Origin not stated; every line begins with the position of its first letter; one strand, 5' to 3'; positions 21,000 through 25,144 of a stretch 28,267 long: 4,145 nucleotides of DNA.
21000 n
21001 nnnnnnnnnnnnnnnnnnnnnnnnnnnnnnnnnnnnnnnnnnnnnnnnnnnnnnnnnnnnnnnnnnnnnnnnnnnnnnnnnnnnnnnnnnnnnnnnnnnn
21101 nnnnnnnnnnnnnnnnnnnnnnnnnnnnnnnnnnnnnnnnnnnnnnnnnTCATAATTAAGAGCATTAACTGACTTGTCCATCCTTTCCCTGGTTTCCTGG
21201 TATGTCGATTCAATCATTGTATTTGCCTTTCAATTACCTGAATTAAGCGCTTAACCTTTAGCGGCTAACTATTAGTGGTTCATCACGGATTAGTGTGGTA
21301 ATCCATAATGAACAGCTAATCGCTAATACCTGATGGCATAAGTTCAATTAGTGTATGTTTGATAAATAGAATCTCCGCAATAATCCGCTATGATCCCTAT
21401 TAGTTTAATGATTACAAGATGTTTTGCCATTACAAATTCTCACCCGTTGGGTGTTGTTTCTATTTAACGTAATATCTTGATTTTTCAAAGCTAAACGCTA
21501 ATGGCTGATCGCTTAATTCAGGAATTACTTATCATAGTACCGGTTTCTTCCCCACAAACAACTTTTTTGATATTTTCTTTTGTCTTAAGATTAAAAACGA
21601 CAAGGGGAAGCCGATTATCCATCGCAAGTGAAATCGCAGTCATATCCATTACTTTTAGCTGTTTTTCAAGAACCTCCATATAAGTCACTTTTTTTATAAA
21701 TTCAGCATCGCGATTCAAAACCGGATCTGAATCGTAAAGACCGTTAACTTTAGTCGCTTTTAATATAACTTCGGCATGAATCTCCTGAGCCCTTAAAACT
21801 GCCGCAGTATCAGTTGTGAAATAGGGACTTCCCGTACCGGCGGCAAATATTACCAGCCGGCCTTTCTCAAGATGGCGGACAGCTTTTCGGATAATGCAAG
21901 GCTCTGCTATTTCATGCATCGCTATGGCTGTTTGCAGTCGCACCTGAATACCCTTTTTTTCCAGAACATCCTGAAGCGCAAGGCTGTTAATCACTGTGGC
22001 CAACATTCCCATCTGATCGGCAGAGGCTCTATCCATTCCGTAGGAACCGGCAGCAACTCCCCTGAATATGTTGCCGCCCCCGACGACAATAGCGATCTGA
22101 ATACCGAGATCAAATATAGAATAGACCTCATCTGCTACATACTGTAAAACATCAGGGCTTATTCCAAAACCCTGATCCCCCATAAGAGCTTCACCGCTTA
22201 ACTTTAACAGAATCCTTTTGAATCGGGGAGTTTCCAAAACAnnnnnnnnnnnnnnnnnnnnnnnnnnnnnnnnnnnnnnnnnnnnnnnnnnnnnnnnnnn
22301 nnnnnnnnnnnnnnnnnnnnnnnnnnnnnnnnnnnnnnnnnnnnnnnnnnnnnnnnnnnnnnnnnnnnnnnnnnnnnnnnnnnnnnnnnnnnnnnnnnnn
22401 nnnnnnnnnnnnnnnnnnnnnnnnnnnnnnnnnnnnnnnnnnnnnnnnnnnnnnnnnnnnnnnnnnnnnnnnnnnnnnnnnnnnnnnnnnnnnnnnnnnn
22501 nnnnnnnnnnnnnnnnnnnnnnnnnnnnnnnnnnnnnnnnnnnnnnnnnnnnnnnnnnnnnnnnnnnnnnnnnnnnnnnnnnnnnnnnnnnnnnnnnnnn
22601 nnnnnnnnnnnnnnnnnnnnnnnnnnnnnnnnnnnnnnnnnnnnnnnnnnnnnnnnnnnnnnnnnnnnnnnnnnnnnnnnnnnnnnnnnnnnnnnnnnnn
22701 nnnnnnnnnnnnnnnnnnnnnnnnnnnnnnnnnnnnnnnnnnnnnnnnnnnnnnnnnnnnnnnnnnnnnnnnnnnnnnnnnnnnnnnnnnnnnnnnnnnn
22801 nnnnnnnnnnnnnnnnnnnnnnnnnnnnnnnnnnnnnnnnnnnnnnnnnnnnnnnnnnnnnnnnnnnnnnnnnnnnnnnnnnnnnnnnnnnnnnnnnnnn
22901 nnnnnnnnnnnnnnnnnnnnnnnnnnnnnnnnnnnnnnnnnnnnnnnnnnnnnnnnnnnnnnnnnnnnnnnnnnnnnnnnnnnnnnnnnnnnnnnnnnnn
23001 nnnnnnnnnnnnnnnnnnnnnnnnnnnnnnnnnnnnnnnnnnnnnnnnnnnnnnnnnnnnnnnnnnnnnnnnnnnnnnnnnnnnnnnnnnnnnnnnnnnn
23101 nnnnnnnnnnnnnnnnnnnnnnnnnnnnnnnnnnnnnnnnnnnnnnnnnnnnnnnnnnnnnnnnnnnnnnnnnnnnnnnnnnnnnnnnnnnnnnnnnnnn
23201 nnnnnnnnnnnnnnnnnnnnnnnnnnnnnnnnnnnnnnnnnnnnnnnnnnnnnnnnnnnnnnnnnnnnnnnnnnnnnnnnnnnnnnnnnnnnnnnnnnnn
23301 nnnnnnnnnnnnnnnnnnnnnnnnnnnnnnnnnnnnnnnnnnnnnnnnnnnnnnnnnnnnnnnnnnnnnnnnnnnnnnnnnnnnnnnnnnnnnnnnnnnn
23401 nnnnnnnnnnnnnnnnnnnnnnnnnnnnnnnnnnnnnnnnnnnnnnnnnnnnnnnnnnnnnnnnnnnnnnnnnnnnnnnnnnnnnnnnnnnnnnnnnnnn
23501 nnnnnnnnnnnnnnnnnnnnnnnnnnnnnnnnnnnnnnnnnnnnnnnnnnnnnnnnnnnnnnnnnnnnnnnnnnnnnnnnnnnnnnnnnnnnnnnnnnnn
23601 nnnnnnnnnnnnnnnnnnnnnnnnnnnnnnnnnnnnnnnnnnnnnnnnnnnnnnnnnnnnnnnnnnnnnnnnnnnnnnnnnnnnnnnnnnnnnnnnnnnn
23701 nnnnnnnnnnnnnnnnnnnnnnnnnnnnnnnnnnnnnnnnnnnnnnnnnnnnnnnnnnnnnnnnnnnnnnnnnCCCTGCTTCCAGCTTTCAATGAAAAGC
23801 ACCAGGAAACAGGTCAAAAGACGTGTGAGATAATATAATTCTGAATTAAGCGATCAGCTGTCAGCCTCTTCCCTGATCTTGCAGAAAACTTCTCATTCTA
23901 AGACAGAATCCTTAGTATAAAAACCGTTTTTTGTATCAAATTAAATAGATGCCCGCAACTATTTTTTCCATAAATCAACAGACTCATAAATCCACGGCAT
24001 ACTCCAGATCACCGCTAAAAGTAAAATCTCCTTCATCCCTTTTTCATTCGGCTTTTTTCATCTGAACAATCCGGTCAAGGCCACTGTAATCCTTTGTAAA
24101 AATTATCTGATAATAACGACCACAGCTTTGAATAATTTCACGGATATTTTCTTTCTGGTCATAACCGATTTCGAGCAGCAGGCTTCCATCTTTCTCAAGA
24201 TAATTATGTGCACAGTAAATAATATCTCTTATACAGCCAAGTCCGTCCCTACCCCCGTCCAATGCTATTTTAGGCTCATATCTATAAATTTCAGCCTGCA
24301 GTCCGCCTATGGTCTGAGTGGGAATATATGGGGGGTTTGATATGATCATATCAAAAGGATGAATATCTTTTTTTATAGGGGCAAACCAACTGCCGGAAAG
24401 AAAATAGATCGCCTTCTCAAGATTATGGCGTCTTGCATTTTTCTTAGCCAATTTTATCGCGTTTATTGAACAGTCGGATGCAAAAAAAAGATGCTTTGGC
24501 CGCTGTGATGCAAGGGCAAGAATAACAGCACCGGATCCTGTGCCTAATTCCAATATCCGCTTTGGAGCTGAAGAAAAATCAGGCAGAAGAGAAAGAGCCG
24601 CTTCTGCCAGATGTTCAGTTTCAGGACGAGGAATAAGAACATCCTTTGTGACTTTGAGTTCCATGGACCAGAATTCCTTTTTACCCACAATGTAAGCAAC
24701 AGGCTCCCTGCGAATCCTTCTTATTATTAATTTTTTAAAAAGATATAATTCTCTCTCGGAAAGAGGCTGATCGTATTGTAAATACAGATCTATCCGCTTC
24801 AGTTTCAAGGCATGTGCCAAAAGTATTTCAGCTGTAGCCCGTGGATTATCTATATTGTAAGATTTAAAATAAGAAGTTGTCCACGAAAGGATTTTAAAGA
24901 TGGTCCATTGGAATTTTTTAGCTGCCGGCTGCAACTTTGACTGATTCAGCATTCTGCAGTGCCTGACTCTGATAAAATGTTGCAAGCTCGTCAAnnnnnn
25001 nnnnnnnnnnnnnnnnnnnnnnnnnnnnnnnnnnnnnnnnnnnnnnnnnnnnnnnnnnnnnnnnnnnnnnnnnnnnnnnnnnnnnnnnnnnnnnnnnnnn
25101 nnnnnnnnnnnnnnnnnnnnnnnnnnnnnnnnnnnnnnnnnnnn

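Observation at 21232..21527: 286-bp element inserted in the pyrH stop codon, replacing it with a TGA from its own terminus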

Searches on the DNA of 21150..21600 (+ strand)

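Call 28: search_rna_families(source=window, start=21150, end=21600, threshold=evalue, max_evalue=10)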
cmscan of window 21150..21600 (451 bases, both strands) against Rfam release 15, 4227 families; matches with E-value up to 10: 1.
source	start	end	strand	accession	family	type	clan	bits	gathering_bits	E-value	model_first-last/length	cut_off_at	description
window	21508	21543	-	RF00287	SNORD44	Gene; snRNA; snoRNA; CD-box;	CL00060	13.7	40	4.8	1-61/61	no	Small nucleolar RNA SNORD44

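Call 47: search_dna_similar(query=window:21237-21522:+, collection=plasmids, mode=distant, max_evalue=0.001)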
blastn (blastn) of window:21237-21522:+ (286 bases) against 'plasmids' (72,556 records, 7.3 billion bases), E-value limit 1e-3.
No match.

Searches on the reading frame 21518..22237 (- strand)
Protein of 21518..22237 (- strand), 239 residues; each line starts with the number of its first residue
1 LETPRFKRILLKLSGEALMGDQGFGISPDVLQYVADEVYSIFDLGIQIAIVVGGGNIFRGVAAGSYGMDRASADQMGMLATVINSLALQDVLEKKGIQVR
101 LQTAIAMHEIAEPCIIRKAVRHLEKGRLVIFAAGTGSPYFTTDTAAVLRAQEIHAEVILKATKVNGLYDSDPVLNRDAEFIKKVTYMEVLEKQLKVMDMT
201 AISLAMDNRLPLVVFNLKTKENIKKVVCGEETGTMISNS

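Call 11: find_encoding_contigs(protein=window:21518-22237:-, flank=3000, max_places=6)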
Protein window:21518-22237:- (239 aa): 5 contigs read that carry it; 5 places shown.
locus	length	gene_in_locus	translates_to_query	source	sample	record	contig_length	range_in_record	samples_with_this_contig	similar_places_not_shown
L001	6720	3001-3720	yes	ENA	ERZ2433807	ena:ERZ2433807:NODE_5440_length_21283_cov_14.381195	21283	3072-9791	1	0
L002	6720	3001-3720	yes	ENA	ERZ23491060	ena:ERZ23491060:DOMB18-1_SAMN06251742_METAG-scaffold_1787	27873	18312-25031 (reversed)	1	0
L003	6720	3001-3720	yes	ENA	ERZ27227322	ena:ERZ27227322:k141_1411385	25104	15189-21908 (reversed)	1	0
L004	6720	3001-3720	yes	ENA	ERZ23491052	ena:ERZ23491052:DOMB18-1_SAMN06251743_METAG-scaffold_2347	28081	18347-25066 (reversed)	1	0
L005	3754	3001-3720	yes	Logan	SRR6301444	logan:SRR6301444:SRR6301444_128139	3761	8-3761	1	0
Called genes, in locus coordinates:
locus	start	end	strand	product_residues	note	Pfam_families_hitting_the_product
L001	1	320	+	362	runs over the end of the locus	PF03462:PCRF, PF00472:RF-1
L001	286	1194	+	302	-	PF17827:PrmC_N, PF05175:MTS, PF10294:Methyltransf_16 (weak), PF13649:Methyltransf_25 (weak), PF13847:Methyltransf_31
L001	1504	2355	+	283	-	PF00318:Ribosomal_S2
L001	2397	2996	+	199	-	PF00889:EF_TS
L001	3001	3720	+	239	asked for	PF00696:AA_kinase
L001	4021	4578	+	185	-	PF01765:RRF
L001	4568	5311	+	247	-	PF01255:Prenyltransf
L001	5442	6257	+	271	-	PF01148:CTP_transf_1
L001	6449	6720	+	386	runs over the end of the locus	PF02670:DXP_reductoisom, PF08436:DXP_redisom_C, PF13288:DXPR_C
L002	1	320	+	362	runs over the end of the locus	PF03462:PCRF, PF00472:RF-1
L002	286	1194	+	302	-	PF17827:PrmC_N, PF05175:MTS, PF10294:Methyltransf_16 (weak), PF13649:Methyltransf_25 (weak), PF13847:Methyltransf_31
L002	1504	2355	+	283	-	PF00318:Ribosomal_S2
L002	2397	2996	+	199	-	PF00889:EF_TS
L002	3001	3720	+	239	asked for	PF00696:AA_kinase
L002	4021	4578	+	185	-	PF01765:RRF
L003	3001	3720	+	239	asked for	PF00696:AA_kinase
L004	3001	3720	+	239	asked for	PF00696:AA_kinase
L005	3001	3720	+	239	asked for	PF00696:AA_kinase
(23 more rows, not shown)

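Call 12: find_homologous_proteins(query=window:21521-22237:-, max_evalue=1e-40)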
Query window:21521-22237:- (239 aa): 8000 proteins with E <= 1e-40 among 8000 candidates; the best 120 are listed.
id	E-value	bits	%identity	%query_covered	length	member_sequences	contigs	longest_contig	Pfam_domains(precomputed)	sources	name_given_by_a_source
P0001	2.3e-148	510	100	100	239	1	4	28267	PF00696.34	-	-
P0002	4.5e-148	509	100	100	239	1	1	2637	PF00696.34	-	-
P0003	1.0e-147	508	100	100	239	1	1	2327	PF00696.34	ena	-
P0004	1.8e-136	471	100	92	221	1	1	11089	PF00696.34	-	-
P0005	7.5e-136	469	100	92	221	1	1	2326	PF00696.34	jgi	-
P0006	7.4e-124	430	82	100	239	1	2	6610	PF00696.34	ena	-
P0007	8.5e-124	430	82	99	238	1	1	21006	PF00696.34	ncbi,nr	ncbi:MAG: UMP kinase [Desulfobacteraceae bacterium]|nr:MAG: UMP kinase [Desulfobacteraceae bacterium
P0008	8.8e-124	430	82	100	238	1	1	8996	PF00696.34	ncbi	-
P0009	9.4e-124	430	82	99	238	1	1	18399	PF00696.34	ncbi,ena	-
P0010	1.2e-123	429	83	99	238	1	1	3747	PF00696.34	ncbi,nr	ncbi:MAG: UMP kinase [Proteobacteria bacterium]|nr:UMP kinase [Pseudomonadota bacterium]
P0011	1.2e-123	429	81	100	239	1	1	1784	PF00696.34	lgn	-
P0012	1.3e-123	429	82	99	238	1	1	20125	PF00696.34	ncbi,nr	ncbi:MAG: uridylate kinase [Thermodesulfobacteriota bacterium]|nr:uridylate kinase [Thermodesulfobac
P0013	1.3e-123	429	82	99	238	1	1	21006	PF00696.34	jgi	-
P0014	1.3e-123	429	82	99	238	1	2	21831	PF00696.34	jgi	jgi:uridylate kinase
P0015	2.5e-123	428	82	99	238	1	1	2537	PF00696.34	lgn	-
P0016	2.5e-123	428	81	99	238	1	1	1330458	PF00696.34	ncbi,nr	ncbi:MAG: uridylate kinase [Desulfobacteraceae bacterium Eth-SRB1]|nr:MAG: uridylate kinase [Desulfo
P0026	1.2e-122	426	82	98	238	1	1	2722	PF00696.34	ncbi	-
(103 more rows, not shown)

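Call 34: find_encoding_contigs(protein=P0006, flank=1500, max_places=2)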
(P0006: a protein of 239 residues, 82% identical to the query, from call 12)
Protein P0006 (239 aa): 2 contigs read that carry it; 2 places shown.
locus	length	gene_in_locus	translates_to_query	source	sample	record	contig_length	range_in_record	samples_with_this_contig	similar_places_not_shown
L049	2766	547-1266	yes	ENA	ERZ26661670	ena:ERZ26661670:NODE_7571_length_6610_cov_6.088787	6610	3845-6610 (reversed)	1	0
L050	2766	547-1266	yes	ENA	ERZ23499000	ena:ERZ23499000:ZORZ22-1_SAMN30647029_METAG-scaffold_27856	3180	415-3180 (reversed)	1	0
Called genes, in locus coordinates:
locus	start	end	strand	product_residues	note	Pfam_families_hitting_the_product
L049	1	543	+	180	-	?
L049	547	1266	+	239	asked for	PF00696:AA_kinase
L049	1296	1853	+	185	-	PF01765:RRF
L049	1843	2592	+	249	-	PF01255:Prenyltransf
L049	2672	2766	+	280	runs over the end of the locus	PF01148:CTP_transf_1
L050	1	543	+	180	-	?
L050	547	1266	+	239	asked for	PF00696:AA_kinase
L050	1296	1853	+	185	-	PF01765:RRF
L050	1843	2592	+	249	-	PF01255:Prenyltransf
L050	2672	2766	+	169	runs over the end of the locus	?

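Call 35: find_encoding_contigs(protein=P0026, flank=1500, max_places=2)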
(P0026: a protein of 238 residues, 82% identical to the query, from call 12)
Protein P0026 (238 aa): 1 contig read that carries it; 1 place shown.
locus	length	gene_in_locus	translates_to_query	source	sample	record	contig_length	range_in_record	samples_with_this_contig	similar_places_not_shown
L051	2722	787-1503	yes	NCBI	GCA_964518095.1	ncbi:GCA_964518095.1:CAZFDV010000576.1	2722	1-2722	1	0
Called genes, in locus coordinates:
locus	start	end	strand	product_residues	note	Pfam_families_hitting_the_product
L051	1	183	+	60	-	?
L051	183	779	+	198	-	PF00889:EF_TS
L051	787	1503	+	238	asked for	PF00696:AA_kinase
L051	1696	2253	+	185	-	PF01765:RRF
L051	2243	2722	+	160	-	?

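Call 36: find_encoding_contigs(protein=P0016, flank=1500, max_places=2)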
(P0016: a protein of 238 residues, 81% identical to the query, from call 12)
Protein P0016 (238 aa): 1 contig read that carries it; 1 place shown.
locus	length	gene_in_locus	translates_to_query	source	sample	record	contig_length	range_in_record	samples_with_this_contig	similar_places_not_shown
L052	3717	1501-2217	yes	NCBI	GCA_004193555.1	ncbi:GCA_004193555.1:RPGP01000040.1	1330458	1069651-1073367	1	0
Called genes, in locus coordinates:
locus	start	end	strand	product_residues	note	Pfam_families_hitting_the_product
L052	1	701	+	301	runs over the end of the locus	PF00318:Ribosomal_S2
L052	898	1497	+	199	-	PF00889:EF_TS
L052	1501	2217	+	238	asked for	PF00696:AA_kinase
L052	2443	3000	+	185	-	PF01765:RRF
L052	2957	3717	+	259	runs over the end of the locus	PF01255:Prenyltransf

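Call 37: find_encoding_contigs(protein=P0008, flank=1500, max_places=2)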
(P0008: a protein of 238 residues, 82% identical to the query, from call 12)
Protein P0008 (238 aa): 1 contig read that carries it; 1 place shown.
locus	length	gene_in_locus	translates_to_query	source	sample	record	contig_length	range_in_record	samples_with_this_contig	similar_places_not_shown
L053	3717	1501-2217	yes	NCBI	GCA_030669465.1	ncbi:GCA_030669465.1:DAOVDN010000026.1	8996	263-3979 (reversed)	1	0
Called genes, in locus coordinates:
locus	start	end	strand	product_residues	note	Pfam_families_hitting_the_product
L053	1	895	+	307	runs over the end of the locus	-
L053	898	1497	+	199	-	PF00889:EF_TS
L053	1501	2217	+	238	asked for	PF00696:AA_kinase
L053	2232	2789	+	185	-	PF01765:RRF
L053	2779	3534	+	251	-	PF01255:Prenyltransf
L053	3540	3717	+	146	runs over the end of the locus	?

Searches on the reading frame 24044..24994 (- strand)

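Call 44: search_protein_families(library=pfam, proteins=[window:24044-24994:-])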
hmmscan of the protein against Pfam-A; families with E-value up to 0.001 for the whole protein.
window:24044-24994:- (316 aa): 10 families
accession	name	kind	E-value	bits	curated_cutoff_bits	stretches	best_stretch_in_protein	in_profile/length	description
PF17827.6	PrmC_N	-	2.6e-20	73.2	23.4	1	35-104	2-71/71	PrmC N-terminal domain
PF05175.20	MTS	-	7.1e-13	49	23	1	133-223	20-108/170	Methyltransferase small domain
PF13847.12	Methyltransf_31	-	2.7e-09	37.3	27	1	145-284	5-119/145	Methyltransferase domain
PF13649.12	Methyltransf_25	-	4.5e-07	30.9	27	1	147-238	1-91/97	Methyltransferase domain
PF10294.15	Methyltransf_16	-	9.7e-06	25.9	21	1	134-218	37-125/174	Lysine methyltransferase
PF03602.21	Cons_hypoth95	-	6.3e-05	23.1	24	1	123-227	22-127/182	Conserved hypothetical protein 95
PF06325.19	PrmA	-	7.2e-05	22.9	22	1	133-220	151-233/296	Ribosomal protein L11 methyltransferase (PrmA)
PF01170.24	UPF0020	-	0.00017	21.8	22.3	1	165-223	74-131/197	RMKL-like, methyltransferase domain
PF07669.17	Eco57I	-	0.00018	22.1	25.3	1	179-232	38-93/171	Eco57I restriction-modification methylase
PF13489.12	Methyltransf_23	-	0.00034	20.8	27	0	131-192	7-69/164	Methyltransferase domain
